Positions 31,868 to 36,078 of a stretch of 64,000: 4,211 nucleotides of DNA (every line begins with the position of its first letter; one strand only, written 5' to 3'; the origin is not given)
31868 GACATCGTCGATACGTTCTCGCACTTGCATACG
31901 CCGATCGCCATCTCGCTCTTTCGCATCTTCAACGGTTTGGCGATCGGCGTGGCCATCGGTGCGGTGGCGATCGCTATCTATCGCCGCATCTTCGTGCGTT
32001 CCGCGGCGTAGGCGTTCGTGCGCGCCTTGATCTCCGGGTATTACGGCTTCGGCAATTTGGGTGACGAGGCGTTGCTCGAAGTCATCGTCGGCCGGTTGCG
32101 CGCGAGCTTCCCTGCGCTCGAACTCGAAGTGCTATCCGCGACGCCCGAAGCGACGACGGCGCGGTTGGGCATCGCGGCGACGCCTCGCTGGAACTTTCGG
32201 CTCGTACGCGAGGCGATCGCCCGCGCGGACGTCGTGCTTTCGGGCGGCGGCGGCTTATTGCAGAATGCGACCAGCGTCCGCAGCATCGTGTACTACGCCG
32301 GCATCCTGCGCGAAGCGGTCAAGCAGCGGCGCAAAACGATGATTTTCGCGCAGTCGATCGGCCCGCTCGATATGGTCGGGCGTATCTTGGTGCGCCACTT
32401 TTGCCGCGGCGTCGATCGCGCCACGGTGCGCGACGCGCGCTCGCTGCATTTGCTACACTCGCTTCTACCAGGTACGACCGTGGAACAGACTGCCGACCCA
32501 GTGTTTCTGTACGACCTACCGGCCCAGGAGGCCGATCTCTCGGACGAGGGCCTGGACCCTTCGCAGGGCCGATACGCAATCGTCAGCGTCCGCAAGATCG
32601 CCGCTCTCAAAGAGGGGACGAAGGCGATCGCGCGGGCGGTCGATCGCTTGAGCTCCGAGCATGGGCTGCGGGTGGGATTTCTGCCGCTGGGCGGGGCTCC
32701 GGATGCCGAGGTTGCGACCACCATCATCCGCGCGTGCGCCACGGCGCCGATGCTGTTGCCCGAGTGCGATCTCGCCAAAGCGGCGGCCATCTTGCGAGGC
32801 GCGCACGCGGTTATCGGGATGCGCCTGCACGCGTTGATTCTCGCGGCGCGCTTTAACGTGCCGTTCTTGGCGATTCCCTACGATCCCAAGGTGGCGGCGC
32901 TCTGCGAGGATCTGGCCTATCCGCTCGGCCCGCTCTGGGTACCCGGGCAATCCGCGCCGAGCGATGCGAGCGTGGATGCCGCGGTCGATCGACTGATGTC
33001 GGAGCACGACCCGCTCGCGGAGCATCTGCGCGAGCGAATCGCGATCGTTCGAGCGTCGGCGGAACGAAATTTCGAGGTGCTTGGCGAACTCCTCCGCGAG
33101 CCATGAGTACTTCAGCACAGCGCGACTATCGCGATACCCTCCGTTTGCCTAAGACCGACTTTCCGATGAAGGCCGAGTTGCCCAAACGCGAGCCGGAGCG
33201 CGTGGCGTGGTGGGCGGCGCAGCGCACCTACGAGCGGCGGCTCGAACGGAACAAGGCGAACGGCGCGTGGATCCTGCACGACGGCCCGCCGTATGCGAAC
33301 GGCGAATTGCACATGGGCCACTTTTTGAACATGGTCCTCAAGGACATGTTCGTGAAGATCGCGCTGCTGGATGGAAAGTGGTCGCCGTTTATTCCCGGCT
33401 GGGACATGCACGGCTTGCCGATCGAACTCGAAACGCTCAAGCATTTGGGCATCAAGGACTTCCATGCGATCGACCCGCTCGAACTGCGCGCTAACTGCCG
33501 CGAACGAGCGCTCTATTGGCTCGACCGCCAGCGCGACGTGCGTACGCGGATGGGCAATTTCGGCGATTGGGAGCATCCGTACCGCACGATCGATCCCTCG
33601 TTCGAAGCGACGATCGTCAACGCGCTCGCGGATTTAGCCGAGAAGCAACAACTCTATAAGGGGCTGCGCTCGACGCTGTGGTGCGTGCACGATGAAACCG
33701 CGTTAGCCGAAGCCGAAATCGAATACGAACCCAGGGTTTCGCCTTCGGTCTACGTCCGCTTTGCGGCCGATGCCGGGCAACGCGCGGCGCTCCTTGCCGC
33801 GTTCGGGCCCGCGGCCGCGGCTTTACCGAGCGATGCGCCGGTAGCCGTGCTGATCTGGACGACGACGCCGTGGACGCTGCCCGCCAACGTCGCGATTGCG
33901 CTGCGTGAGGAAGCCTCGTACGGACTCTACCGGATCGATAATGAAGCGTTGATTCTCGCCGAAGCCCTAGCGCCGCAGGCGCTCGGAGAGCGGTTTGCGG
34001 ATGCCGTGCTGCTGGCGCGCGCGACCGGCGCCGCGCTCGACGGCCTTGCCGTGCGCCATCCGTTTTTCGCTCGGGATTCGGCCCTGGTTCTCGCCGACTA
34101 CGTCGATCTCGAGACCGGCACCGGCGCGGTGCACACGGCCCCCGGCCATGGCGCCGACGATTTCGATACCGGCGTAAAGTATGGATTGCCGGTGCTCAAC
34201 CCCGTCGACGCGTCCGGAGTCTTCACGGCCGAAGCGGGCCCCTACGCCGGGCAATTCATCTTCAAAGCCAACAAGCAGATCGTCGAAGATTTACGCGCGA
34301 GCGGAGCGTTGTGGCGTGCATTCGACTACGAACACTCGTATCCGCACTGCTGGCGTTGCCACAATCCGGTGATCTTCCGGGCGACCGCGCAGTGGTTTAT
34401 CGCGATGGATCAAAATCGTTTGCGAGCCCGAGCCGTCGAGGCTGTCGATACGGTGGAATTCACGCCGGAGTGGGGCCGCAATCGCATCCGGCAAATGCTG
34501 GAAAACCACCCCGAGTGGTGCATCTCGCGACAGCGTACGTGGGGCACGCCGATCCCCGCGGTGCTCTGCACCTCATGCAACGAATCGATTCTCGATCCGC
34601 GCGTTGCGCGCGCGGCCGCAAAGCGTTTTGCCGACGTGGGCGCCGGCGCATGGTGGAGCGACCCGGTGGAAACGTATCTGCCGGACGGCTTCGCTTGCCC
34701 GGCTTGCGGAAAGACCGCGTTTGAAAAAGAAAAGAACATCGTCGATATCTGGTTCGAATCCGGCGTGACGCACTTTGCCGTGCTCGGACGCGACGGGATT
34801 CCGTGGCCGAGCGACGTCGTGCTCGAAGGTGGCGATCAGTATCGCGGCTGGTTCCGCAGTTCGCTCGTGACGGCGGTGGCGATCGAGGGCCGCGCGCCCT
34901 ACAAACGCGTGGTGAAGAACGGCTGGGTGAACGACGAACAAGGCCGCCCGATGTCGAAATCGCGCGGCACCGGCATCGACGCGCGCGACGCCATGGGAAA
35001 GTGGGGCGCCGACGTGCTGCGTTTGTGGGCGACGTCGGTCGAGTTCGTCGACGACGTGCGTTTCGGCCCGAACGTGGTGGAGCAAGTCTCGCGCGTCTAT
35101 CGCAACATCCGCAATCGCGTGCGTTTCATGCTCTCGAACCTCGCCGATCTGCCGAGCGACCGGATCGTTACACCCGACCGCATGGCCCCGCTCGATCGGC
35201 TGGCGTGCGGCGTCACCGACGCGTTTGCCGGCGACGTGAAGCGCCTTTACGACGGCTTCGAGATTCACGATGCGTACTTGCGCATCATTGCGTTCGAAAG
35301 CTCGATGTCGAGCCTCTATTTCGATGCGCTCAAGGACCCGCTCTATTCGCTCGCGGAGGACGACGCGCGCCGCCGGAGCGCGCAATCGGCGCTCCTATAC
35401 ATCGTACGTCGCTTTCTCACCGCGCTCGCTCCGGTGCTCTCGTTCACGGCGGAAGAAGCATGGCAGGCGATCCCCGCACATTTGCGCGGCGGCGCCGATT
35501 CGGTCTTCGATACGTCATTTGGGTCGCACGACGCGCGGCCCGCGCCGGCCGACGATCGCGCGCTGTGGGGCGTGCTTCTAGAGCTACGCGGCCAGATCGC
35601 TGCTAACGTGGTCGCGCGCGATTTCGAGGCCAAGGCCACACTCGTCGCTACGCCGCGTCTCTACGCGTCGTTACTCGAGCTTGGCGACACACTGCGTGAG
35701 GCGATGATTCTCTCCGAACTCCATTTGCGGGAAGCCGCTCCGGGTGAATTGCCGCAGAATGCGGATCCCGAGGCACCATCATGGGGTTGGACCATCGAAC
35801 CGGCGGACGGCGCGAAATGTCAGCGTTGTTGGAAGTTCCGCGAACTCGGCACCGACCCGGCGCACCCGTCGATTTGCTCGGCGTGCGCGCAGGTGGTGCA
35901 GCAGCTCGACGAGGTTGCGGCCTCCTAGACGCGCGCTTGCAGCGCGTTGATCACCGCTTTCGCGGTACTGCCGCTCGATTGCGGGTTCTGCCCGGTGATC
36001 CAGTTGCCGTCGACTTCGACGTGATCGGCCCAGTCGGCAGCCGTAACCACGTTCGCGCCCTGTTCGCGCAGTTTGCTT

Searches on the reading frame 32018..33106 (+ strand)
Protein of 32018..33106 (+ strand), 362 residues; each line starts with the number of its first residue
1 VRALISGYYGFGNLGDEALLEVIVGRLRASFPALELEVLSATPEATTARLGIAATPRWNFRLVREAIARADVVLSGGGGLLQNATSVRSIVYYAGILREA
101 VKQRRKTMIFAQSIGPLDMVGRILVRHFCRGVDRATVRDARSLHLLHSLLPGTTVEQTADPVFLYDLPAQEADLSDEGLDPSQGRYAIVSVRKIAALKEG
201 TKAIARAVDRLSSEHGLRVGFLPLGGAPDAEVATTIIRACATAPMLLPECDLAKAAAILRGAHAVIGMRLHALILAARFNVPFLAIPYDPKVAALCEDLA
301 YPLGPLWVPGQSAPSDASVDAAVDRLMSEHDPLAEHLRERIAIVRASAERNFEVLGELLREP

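Call 53: search_protein_families(library=pfam, proteins=[window:32018-33106:+], max_evalue=0.001)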
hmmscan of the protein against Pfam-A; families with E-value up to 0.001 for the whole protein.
window:32018-33106:+ (362 aa): 1 family
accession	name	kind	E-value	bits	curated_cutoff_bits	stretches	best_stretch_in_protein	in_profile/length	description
PF04230.19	PS_pyruv_trans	-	6.4e-36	125.1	25.3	1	13-290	1-280/280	Polysaccharide pyruvyl transferase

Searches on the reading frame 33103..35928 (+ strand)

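Call 79: search_protein_families(library=pfam, proteins=[window:33103-35928:+], max_evalue=0.01)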
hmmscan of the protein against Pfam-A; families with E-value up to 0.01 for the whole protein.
window:33103-35928:+ (941 aa): 5 families
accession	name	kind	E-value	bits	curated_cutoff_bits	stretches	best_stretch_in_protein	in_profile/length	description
PF00133.28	tRNA-synt_1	-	3.6e-110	369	22.7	1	34-654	3-413/414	tRNA synthetases class I (I, L, M and V)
PF09334.17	tRNA-synt_1g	-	1.5e-19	70.5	20.1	2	63-207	8-136/391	tRNA synthetases class I (M)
PF08264.19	Anticodon_1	-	2.2e-15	57.3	25.1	1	705-811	8-108/148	Anticodon-binding domain of tRNA ligase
PF13603.12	tRNA-synt_1_2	-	1.5e-05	25.1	25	1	312-368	84-140/185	Leucyl-tRNA synthetase, editing domain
PF06827.20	zf-FPG_IleRS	-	0.009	16.3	21.3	1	905-931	3-30/30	Zinc finger found in FPG and IleRS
